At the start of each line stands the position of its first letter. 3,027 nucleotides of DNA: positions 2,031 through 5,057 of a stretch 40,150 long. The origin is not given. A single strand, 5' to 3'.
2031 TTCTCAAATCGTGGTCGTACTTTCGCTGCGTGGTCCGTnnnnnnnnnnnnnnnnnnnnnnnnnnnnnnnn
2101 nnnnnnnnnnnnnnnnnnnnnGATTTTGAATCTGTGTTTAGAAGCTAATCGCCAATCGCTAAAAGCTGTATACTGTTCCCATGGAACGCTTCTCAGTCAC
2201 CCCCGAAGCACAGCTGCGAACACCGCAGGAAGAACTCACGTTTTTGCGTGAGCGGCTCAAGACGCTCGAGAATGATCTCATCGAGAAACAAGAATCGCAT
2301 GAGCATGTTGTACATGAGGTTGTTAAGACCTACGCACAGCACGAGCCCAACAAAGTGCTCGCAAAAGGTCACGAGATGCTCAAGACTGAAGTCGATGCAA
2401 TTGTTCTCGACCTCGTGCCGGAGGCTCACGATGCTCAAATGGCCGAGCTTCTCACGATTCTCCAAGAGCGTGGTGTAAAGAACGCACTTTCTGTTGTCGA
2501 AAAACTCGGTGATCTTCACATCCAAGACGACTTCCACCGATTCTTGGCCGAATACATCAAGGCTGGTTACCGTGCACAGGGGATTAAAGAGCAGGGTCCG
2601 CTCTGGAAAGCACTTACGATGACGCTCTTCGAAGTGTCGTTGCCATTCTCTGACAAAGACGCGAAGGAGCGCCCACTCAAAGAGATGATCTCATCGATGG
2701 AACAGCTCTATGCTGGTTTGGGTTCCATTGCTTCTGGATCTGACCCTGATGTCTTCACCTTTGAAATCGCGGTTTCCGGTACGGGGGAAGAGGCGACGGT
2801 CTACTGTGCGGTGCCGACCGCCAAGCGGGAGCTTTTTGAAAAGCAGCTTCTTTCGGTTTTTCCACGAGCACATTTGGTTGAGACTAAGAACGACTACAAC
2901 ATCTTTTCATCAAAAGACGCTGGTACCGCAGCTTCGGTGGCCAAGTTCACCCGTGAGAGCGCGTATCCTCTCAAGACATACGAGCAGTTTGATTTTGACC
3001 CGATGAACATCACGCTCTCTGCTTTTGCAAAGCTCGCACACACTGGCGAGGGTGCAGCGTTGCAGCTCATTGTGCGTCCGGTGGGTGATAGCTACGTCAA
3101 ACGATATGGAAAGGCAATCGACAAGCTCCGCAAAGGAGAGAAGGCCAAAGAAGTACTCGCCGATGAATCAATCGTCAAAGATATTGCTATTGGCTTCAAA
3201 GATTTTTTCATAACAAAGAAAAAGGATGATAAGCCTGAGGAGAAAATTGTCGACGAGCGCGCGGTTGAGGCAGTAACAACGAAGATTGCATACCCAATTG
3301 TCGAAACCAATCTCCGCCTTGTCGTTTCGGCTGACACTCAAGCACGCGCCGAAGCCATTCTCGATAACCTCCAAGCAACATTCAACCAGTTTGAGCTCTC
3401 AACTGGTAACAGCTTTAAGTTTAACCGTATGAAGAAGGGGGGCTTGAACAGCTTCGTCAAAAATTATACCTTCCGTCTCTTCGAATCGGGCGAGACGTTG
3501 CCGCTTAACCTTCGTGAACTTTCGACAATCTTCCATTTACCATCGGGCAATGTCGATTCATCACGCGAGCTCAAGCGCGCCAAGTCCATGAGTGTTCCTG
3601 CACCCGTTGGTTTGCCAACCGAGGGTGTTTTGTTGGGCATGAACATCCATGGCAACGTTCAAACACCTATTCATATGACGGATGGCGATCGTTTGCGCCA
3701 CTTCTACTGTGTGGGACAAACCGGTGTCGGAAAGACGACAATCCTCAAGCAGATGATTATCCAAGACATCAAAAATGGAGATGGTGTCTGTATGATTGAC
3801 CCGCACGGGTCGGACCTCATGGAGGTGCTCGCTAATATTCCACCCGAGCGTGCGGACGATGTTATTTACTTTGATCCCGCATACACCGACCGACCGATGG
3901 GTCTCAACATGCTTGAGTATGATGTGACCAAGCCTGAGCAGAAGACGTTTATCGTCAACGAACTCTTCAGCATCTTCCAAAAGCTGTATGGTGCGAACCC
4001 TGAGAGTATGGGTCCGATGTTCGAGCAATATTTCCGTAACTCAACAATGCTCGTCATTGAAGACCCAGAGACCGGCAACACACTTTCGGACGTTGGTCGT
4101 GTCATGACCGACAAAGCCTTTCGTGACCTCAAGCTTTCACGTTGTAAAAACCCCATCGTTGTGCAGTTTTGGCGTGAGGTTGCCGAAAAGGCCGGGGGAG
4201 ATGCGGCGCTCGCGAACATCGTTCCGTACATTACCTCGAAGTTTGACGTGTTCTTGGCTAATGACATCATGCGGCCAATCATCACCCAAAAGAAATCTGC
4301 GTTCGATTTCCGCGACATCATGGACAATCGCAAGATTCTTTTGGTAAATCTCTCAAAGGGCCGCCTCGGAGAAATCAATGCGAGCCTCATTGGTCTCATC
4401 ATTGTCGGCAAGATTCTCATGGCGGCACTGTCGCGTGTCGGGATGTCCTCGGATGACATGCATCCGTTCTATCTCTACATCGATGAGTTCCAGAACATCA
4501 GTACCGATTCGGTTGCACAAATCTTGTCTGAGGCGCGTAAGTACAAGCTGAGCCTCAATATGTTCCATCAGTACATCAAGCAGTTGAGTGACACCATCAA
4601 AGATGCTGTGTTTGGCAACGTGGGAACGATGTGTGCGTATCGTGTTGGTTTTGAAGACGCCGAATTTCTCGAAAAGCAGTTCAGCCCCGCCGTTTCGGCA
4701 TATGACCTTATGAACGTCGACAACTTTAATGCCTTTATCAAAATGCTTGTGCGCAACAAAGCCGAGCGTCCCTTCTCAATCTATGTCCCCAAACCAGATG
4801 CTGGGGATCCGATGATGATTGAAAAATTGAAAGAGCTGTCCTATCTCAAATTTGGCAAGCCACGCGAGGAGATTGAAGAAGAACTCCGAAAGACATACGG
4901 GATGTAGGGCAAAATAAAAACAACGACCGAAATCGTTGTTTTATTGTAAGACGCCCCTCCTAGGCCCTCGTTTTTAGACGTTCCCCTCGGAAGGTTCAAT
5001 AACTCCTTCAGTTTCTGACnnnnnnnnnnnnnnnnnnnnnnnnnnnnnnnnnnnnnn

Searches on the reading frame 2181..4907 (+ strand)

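Call 10: search_protein_families(library=pfam, proteins=[window:2181-4907:+])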
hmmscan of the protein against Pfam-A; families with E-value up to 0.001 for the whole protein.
window:2181-4907:+ (908 aa): 6 families
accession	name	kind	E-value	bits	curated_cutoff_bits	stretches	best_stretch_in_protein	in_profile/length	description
PF02534.20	T4SS-DNA_transf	-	1.1e-06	28.2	20.1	1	498-807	38-349/468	Type IV secretory system Conjugative DNA transfer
PF01935.23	DUF87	-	5.7e-05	23.8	23.2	1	505-543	23-62/220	Helicase HerA, central domain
PF12696.13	TraG-D_C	-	8.3e-05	23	22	1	762-831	1-73/126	TraM recognition site of TraD and TraG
PF13191.12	AAA_16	-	0.00032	21.7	32.6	0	503-525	22-44/167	AAA ATPase domain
PF10412.15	TrwB_AAD_bind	-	0.00037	19.9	20.5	0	504-544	14-54/387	Type IV secretion-system coupling protein DNA-binding domain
PF13401.12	AAA_22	-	0.00041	21.1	27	0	507-552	7-53/130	AAA domain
